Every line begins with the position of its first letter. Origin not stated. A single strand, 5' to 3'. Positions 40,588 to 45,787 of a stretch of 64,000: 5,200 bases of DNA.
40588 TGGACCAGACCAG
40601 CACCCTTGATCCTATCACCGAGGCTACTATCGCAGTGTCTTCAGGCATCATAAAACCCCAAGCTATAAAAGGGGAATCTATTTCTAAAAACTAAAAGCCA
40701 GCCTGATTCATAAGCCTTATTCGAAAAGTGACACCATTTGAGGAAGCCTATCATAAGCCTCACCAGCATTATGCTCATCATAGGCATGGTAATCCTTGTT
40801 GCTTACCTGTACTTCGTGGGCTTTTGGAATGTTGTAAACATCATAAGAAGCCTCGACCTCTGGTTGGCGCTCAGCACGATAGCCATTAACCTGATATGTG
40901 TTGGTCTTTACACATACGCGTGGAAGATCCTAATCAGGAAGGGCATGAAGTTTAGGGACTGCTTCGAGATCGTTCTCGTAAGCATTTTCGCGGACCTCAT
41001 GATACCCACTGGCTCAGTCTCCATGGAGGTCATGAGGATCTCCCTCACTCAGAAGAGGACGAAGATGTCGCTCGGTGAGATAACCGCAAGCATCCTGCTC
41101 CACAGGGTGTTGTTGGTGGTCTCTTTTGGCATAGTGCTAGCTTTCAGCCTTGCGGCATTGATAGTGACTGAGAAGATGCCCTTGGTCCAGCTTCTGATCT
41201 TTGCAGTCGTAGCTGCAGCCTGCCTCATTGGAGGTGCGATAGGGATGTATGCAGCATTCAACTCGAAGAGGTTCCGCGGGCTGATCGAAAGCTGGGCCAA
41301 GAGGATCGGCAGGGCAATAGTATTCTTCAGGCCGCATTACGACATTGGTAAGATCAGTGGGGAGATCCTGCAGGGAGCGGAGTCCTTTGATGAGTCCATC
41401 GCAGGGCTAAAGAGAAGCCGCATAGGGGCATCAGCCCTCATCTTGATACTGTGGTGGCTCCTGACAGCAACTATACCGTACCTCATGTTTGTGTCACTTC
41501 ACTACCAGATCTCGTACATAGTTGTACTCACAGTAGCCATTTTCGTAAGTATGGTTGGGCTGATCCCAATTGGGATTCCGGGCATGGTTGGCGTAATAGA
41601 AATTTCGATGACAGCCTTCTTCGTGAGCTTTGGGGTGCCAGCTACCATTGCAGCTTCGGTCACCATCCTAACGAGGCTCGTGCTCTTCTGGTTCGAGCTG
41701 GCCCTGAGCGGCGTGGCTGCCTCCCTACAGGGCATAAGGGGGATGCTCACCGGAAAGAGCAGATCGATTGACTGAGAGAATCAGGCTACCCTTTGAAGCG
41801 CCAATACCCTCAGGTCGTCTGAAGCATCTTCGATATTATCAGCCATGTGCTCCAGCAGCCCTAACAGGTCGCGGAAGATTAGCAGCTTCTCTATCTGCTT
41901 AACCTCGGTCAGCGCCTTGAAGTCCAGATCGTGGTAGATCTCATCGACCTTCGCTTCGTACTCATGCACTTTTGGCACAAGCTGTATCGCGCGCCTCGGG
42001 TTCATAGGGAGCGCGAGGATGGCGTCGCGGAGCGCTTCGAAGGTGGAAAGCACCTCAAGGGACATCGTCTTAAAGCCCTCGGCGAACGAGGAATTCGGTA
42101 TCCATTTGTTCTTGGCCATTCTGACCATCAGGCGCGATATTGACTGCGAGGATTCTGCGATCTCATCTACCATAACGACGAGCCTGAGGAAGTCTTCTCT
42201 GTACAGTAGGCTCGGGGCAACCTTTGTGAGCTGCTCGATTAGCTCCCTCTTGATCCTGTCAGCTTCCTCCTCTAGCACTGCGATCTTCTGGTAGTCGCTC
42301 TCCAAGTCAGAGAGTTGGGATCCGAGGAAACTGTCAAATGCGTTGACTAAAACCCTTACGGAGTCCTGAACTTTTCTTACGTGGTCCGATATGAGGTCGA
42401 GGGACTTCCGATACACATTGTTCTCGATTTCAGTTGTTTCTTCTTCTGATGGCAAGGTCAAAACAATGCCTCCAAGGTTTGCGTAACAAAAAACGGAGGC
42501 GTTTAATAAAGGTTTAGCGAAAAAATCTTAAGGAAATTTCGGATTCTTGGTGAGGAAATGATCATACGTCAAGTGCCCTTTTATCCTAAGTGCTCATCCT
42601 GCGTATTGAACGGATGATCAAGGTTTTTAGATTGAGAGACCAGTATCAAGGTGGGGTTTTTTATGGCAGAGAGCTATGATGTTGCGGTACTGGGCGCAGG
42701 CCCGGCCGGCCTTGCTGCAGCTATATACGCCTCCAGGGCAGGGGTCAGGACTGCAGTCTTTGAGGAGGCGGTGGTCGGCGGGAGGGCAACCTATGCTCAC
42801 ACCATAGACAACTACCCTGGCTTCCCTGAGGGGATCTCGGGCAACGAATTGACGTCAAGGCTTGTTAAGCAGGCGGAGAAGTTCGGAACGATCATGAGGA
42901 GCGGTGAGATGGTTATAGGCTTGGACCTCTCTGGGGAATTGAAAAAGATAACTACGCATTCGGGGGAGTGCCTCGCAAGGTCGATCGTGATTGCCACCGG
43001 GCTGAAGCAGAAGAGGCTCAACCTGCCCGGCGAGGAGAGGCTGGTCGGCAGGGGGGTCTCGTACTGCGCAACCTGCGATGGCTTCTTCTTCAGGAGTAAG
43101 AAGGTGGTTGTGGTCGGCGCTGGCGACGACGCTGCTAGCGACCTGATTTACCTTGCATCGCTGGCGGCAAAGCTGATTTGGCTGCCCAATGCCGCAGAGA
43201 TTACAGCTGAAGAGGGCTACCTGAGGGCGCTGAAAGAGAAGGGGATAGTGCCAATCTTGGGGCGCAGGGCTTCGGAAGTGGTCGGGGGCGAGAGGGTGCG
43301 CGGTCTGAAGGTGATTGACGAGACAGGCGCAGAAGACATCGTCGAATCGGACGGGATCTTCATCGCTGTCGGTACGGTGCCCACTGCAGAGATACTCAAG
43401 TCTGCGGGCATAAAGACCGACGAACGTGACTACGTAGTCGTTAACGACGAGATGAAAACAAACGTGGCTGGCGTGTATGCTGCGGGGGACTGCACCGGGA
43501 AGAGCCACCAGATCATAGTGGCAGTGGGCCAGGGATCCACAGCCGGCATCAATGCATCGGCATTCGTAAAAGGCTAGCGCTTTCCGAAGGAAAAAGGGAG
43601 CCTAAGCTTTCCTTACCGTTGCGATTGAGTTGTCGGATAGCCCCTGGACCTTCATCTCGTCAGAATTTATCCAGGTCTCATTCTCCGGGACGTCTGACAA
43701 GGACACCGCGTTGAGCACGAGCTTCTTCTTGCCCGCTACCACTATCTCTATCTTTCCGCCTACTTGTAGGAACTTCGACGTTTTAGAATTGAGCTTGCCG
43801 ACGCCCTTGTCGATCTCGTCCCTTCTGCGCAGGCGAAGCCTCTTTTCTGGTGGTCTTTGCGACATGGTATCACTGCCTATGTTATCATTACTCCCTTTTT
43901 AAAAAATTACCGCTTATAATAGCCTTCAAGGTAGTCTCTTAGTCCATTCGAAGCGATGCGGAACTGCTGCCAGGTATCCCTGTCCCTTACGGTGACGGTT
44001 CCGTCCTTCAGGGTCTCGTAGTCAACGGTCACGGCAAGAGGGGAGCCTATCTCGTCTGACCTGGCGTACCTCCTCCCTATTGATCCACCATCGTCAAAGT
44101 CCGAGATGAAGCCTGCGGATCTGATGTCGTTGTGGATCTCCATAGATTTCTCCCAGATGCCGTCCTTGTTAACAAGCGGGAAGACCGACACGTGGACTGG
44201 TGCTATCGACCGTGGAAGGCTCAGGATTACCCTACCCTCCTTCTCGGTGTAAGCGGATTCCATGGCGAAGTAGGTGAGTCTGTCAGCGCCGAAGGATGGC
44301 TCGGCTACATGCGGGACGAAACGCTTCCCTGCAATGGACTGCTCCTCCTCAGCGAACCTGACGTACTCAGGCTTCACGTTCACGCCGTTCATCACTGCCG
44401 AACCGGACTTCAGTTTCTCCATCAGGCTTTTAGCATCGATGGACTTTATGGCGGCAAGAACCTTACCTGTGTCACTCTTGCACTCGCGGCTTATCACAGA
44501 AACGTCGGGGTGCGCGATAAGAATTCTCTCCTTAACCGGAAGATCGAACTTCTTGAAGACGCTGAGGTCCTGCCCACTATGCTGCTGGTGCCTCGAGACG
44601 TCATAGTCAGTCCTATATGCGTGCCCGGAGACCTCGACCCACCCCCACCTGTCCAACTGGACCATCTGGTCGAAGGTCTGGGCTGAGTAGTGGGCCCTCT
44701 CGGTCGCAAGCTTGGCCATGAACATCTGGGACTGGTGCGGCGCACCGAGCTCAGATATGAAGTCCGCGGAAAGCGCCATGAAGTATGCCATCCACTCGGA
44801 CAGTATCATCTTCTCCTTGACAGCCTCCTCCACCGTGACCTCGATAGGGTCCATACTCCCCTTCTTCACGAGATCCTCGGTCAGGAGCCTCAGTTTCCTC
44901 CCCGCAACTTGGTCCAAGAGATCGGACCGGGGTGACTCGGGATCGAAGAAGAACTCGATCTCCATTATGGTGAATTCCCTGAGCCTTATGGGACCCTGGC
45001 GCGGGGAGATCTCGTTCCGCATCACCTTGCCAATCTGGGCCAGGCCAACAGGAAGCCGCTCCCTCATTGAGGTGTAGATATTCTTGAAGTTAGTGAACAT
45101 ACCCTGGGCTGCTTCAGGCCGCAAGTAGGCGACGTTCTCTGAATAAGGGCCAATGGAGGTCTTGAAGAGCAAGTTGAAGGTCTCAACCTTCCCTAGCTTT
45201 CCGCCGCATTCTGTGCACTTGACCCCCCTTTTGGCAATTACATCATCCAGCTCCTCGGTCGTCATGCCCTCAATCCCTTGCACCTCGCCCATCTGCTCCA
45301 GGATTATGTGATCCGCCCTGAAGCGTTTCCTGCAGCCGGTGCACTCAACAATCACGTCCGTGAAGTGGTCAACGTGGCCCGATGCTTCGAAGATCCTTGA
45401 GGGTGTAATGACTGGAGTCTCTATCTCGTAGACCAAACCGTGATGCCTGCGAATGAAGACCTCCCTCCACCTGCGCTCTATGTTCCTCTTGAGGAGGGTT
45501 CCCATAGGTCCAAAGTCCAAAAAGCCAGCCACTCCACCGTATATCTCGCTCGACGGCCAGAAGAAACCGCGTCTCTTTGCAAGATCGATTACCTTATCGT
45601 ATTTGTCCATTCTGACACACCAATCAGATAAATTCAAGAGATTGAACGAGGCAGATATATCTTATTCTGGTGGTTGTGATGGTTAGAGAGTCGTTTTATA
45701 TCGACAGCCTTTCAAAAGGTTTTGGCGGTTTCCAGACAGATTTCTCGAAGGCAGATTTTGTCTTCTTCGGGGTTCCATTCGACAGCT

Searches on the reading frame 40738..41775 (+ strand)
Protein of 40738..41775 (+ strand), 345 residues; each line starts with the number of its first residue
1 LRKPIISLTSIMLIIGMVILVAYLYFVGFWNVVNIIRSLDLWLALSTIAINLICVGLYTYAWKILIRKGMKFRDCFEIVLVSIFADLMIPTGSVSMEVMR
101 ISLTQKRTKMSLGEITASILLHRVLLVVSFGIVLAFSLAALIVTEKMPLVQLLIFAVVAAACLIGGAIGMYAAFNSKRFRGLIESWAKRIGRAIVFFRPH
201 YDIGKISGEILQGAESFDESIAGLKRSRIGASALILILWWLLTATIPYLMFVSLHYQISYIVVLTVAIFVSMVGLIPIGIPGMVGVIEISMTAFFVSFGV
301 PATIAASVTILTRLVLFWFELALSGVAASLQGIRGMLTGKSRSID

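Call 71: search_protein_families(library=pfam, proteins=[window:40738-41775:+], max_evalue=0.00001)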
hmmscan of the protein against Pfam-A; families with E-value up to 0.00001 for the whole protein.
window:40738-41775:+ (345 aa): 1 family
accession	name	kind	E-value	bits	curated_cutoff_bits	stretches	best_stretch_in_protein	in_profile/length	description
PF03706.18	LPG_synthase_TM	-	5.4e-36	125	33.4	1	14-323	2-301/302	Lysylphosphatidylglycerol synthase TM region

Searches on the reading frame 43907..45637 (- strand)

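Call 70: search_protein_families(library=pfam, proteins=[window:43907-45637:-], max_evalue=0.00001)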
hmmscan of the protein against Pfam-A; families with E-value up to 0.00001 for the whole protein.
window:43907-45637:- (576 aa): 2 families
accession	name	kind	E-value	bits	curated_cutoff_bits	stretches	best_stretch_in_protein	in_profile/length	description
PF03129.25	HGTP_anticodon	-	6.3e-17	62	21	1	483-570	2-91/94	Anticodon binding domain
PF00587.30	tRNA-synt_2b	-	5.6e-07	30.2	29.3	1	169-240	10-80/179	tRNA synthetase class II core domain (G, H, P, S and T)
